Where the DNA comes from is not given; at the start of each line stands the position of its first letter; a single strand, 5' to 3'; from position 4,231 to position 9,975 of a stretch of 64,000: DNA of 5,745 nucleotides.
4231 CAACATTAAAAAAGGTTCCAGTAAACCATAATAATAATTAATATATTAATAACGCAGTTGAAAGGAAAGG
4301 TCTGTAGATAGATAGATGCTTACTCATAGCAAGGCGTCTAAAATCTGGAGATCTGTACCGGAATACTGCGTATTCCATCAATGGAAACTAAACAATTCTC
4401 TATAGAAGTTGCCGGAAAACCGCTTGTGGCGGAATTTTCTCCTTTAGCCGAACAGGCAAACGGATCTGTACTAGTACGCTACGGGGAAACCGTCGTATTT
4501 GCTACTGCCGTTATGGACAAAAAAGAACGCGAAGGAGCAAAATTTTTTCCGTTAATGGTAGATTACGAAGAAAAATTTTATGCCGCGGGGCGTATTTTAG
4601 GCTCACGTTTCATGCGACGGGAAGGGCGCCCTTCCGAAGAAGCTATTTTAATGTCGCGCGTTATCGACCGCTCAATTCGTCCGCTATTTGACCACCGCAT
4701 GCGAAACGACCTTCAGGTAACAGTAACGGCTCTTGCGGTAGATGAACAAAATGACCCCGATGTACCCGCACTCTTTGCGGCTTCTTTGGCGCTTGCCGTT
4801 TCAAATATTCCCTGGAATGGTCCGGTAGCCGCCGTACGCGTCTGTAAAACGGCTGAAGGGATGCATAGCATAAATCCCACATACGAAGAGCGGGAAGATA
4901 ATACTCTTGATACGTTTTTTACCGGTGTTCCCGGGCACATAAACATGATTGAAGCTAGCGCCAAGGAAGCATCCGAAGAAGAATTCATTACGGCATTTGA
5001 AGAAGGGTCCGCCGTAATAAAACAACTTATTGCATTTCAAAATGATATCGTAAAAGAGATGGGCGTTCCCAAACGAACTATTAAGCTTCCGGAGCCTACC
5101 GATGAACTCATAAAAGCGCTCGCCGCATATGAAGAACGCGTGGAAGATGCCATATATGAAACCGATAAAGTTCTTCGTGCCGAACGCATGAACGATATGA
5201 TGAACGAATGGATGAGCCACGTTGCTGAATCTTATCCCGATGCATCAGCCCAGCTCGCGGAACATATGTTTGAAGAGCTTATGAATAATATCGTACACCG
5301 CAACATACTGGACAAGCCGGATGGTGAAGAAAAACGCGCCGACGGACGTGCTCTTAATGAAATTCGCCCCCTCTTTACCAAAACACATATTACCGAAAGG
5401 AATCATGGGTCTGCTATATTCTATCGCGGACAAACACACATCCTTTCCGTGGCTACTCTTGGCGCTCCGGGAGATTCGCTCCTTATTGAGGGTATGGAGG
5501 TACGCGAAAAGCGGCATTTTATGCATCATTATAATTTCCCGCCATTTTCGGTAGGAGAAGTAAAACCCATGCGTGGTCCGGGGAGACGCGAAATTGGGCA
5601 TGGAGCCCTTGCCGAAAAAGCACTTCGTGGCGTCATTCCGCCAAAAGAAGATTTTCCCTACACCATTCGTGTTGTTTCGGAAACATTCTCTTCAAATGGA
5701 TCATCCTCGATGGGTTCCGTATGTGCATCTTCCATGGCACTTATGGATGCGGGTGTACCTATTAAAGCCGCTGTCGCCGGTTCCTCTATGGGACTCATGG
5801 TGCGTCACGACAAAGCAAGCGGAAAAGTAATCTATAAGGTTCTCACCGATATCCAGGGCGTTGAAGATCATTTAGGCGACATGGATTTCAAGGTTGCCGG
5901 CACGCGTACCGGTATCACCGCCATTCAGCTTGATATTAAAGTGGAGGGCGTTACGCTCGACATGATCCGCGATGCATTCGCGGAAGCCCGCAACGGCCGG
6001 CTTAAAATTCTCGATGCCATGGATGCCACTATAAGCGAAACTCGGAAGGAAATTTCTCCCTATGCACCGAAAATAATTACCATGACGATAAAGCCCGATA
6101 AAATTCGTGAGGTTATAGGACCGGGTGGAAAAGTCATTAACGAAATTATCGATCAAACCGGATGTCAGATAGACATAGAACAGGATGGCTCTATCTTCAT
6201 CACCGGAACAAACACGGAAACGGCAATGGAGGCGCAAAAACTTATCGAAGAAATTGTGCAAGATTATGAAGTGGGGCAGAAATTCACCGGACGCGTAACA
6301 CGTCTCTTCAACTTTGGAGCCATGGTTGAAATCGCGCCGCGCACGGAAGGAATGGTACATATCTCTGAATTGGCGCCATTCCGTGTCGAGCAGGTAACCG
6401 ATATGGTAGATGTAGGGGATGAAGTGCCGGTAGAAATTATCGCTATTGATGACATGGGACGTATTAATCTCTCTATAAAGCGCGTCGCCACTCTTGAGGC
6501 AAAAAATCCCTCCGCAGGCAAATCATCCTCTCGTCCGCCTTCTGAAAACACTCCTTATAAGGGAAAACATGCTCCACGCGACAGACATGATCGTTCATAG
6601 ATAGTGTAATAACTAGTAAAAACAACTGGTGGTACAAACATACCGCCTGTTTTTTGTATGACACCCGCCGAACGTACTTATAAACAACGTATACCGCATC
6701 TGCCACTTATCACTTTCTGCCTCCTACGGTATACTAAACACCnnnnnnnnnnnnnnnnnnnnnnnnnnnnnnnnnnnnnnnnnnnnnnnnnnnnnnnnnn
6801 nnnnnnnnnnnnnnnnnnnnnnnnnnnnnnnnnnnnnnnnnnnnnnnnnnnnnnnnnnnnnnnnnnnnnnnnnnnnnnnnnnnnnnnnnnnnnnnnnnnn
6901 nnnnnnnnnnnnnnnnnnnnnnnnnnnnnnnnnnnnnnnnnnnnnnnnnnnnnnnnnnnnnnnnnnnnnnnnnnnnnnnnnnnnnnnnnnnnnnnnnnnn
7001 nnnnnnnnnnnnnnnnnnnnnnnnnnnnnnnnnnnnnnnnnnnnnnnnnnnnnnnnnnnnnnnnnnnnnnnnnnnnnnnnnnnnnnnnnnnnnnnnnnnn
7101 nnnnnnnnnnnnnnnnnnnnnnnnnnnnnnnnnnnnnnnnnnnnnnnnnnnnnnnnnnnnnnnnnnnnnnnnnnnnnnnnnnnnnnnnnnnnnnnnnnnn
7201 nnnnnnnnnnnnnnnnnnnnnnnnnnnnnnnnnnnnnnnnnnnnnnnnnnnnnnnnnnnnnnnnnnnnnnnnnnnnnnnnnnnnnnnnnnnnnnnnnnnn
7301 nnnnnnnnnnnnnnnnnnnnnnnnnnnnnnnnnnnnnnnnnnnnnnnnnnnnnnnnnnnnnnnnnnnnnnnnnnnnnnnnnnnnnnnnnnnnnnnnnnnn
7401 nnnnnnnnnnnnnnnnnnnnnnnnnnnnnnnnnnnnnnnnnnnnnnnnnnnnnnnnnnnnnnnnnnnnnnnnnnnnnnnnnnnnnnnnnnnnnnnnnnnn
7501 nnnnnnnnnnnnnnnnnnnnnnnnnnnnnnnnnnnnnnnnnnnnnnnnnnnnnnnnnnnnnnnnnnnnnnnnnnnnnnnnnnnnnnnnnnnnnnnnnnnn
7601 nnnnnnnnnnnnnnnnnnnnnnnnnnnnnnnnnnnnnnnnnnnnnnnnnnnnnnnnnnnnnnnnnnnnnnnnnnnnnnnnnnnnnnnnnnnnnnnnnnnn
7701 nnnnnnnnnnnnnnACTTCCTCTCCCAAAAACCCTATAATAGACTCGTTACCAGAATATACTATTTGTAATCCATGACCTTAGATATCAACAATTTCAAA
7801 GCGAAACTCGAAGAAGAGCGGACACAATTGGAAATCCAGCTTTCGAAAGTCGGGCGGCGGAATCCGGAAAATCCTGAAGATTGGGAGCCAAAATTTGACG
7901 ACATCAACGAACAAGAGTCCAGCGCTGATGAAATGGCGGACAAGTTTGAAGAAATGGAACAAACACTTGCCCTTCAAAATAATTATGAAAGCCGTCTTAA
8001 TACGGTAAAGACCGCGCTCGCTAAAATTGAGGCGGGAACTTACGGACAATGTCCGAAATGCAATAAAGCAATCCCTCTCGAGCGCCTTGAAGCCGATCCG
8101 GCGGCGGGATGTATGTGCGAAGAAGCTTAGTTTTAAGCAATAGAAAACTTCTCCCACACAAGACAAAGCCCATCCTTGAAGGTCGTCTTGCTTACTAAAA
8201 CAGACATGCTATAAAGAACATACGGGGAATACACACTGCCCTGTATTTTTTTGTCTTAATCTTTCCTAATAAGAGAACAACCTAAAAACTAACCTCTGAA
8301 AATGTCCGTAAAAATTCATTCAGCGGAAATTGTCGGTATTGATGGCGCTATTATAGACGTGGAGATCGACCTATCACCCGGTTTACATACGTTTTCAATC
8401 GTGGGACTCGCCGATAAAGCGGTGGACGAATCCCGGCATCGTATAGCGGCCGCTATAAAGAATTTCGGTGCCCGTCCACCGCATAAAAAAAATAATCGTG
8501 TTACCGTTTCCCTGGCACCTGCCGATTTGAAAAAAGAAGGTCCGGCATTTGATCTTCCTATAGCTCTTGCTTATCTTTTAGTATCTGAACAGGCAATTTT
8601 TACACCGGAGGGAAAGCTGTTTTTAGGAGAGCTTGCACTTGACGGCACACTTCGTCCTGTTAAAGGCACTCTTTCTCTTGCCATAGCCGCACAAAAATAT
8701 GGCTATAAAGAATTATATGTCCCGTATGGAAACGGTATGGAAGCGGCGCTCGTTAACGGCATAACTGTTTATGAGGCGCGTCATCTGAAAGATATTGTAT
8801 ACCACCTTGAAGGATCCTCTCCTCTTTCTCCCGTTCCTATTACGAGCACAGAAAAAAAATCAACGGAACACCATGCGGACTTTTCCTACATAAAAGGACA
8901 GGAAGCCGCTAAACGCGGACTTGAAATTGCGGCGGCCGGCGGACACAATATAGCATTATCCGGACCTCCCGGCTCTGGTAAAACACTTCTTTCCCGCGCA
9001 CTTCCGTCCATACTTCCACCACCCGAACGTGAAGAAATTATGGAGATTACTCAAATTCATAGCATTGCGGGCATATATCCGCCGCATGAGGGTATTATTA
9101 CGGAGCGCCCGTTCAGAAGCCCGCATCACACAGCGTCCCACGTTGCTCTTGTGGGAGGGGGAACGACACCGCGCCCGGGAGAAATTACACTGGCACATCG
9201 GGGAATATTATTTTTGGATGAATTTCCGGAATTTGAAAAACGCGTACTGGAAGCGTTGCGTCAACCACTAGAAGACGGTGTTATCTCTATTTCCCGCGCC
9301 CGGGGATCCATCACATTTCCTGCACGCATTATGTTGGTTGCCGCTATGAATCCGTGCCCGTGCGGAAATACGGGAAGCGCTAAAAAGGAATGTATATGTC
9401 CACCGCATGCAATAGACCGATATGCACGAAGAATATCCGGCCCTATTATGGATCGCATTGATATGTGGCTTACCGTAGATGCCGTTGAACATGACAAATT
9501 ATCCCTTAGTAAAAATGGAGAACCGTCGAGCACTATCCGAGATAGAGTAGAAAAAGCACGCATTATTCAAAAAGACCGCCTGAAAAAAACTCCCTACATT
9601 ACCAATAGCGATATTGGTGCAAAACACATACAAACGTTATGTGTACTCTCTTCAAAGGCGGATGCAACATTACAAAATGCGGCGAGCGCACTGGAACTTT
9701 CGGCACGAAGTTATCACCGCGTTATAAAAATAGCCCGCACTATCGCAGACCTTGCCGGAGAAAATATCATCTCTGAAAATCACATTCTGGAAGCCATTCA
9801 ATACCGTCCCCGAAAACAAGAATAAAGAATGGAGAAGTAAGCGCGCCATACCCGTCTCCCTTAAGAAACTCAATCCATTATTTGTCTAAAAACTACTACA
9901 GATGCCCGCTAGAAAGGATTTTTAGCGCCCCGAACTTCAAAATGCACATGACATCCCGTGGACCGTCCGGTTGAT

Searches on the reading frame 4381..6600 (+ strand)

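Call 83: search_protein_families(library=pfam, proteins=[window:4381-6600:+], max_evalue=0.00001)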
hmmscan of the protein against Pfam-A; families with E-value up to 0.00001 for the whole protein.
window:4381-6600:+ (739 aa): 4 families
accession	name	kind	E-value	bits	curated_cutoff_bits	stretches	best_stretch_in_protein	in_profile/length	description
PF01138.27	RNase_PH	-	1.4e-52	177.9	25.5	2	13-144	3-130/130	3' exoribonuclease family, domain 1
PF00575.29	S1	-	7.2e-15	55.6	22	1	629-700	2-74/74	S1 RNA binding domain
PF00013.35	KH_1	-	2.1e-12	47.1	21.5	1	566-624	2-66/66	KH domain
PF03725.20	RNase_PH_C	-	1.6e-08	34.8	20.8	0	147-209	1-64/67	3' exoribonuclease family, domain 2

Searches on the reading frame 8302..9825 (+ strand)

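Call 67: search_protein_families(library=pfam, proteins=[window:8302-9825:+], max_evalue=0.001)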
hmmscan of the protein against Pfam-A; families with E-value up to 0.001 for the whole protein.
window:8302-9825:+ (507 aa): 7 families
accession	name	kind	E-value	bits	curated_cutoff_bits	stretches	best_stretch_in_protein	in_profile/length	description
PF01078.27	Mg_chelatase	-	8.5e-92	306.6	20.3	1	193-399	1-206/207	Magnesium chelatase, subunit ChlI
PF13541.12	ChlI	-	5.1e-37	126.9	27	1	20-144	1-121/121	Subunit ChlI of Mg-chelatase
PF13335.12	Mg_chelatase_C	-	6.4e-30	104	26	1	406-502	1-94/94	Magnesium chelatase, subunit ChlI C-terminal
PF07728.20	AAA_5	-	2.3e-08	34.6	22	1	217-355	2-126/139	AAA domain (dynein-related subfamily)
PF00493.29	MCM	-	6.8e-08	32.3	23.3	1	291-352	113-174/224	MCM P-loop domain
PF00158.32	Sigma54_activat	-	0.00045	20.4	20.2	0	286-350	80-142/168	Sigma-54 interaction domain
PF05362.19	Lon_C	-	0.0005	20.1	21.1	1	14-147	39-175/205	Lon protease (S16) C-terminal proteolytic domain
